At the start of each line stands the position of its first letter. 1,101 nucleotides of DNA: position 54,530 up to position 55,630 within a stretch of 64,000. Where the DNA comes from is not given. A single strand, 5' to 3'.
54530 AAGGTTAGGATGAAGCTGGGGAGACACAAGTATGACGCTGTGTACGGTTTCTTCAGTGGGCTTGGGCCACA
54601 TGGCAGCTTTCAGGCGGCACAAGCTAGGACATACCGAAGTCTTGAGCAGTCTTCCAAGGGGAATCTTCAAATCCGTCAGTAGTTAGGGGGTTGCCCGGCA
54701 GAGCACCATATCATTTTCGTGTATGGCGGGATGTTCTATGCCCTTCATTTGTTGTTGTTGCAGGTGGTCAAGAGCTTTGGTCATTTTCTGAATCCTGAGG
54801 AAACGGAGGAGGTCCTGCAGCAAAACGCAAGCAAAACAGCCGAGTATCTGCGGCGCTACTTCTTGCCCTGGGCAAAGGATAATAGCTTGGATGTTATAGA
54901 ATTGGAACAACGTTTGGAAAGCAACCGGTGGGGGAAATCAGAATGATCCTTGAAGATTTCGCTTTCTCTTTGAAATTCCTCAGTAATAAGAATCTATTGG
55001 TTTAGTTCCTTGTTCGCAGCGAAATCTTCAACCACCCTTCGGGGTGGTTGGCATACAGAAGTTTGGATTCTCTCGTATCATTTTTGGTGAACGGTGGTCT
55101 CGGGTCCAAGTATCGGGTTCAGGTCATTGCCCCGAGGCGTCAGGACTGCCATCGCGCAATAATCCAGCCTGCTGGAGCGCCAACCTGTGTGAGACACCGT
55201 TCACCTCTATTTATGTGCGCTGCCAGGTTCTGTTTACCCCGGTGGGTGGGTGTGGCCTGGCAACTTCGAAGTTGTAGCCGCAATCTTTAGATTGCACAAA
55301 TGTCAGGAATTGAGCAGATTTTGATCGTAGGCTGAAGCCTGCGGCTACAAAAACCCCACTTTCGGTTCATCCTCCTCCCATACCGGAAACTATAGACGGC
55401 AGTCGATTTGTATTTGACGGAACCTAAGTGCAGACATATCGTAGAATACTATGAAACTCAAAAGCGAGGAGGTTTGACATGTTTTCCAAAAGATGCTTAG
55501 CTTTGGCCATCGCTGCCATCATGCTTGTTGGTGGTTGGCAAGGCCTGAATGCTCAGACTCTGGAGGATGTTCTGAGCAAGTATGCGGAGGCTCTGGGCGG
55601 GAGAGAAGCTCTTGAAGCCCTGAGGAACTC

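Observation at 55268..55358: Conserved roughly 90-nt structured element found twice, each time about 120-270 nt upstream of a secreted-protein gene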

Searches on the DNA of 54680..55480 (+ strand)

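Call 8: search_rna_families(source=window, start=55200, end=55480, threshold=evalue, max_evalue=10, show_alignments=3)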
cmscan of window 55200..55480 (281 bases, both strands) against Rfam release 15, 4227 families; matches with E-value up to 10: 1.
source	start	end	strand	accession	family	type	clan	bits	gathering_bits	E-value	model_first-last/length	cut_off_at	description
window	55443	55458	-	RF00184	PVX_3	Cis-reg;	-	11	42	8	35-52/54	no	Potato virus X cis-acting regulatory element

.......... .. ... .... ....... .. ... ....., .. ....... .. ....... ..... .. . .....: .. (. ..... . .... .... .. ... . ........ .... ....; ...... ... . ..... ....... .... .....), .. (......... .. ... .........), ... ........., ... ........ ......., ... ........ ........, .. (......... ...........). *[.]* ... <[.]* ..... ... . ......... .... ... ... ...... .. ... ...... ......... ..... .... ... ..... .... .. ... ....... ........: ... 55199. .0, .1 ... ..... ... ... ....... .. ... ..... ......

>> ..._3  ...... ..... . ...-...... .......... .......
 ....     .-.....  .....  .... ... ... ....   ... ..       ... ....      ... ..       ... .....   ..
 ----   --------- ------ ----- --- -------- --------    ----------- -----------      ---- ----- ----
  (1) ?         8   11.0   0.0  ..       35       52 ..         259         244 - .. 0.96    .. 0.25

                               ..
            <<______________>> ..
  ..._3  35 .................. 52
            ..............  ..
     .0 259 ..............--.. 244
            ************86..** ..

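Call 45: build_rna_model(alignment_id=A2)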
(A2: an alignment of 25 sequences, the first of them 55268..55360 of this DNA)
Model R1 built from alignment A2 (25 sequences, 99 columns); structure: RNAalifold consensus.
model positions 93; base pairs 15; branch points 1; effective number of sequences 3.7; information 0.614 bits per position. Calibrated on 0.2 Mb of random sequence (short: E-values are rough).
structure used (alignment columns):
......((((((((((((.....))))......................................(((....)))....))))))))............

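Call 46: search_with_rna_model(model_id=R1, source=window, filters=off, max_evalue=10)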
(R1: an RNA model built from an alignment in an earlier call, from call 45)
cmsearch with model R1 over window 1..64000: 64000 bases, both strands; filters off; matches with E-value up to 10: 7.
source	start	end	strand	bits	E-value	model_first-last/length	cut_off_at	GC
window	61332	61424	+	88.3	5.1e-20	1-93/93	no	0.47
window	55268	55360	+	84.9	3.7e-19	1-93/93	no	0.45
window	61329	61418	-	53.9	2.4e-11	1-93/93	no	0.48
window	55265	55354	-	49.2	3.6e-10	1-93/93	no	0.43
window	33295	33382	-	9.9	2.7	1-93/93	no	0.4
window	21876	21930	+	7.8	9.4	1-93/93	no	0.27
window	31598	31630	-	7.8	9.4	1-93/93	no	0.61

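Call 60: search_with_rna_model(model_id=R1, sources=[L158, L159, L160, L161, L162], filters=off, max_evalue=1)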
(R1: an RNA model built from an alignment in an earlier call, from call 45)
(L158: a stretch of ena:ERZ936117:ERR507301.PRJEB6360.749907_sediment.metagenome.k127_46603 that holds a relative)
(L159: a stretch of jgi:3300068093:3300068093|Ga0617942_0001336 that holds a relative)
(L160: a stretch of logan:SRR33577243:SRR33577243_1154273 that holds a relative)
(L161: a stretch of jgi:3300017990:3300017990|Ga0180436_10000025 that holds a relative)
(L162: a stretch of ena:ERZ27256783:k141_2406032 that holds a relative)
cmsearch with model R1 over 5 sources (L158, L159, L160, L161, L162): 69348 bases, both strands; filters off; matches with E-value up to 1: 8.
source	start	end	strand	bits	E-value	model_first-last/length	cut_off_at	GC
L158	3890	3982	+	84.9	4.1e-19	1-93/93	no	0.51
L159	3333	3434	+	61.2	3.7e-13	1-93/93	no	0.49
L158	3475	3585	+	52.5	5.7e-11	7-86/93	no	0.52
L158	3887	3976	-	49.6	3e-10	1-93/93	no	0.48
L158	3473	3580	-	36.2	7e-07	7-83/93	no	0.54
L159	74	153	+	24.2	0.00073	1-93/93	no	0.5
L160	34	113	+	24.2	0.00073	1-93/93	no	0.5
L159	3330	3428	-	18.6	0.019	1-93/93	no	0.51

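Call 63: search_rna_families(source=window, start=54680, end=55280, threshold=evalue, max_evalue=10, show_alignments=2)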
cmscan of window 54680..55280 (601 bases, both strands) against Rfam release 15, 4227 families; matches with E-value up to 10: 3.
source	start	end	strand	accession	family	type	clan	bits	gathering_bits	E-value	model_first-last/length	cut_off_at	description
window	55018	55046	+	RF01716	PhotoRC-I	Cis-reg;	-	14.7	45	0.38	1-44/44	no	PhotoRC-I RNA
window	55029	55050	+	RF00106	RNAI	Gene; antisense;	-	14.3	47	5.5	75-96/102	no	RNAI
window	55029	55050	-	RF00106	RNAI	Gene; antisense;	-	13.3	47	9.4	75-96/102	no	RNAI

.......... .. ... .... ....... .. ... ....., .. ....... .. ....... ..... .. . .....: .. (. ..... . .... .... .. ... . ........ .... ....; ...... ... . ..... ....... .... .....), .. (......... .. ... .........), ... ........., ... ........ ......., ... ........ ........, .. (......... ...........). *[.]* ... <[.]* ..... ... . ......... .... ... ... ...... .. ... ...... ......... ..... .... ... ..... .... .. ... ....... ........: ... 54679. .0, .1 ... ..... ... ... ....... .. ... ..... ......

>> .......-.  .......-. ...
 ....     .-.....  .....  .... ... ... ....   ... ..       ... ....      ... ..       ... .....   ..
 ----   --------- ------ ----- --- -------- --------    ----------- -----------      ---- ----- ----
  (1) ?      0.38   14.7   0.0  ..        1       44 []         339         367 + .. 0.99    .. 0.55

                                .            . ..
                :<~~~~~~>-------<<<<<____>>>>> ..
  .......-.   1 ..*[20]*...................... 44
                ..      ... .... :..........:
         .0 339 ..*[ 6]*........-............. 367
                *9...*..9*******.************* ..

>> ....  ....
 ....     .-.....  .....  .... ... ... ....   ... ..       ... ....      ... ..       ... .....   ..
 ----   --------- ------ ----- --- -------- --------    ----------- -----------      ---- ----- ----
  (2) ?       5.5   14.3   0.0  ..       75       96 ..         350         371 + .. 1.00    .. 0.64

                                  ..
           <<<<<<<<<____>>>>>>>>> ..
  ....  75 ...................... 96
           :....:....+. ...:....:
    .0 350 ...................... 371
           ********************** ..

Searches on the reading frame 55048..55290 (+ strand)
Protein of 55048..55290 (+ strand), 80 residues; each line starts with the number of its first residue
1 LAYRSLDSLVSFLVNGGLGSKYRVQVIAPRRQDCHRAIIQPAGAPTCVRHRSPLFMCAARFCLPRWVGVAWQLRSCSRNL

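Call 12: search_protein_families(library=pfam, proteins=[window:55048-55290:+])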
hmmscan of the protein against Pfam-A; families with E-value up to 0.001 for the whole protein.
window:55048-55290:+ (80 aa): 0 families
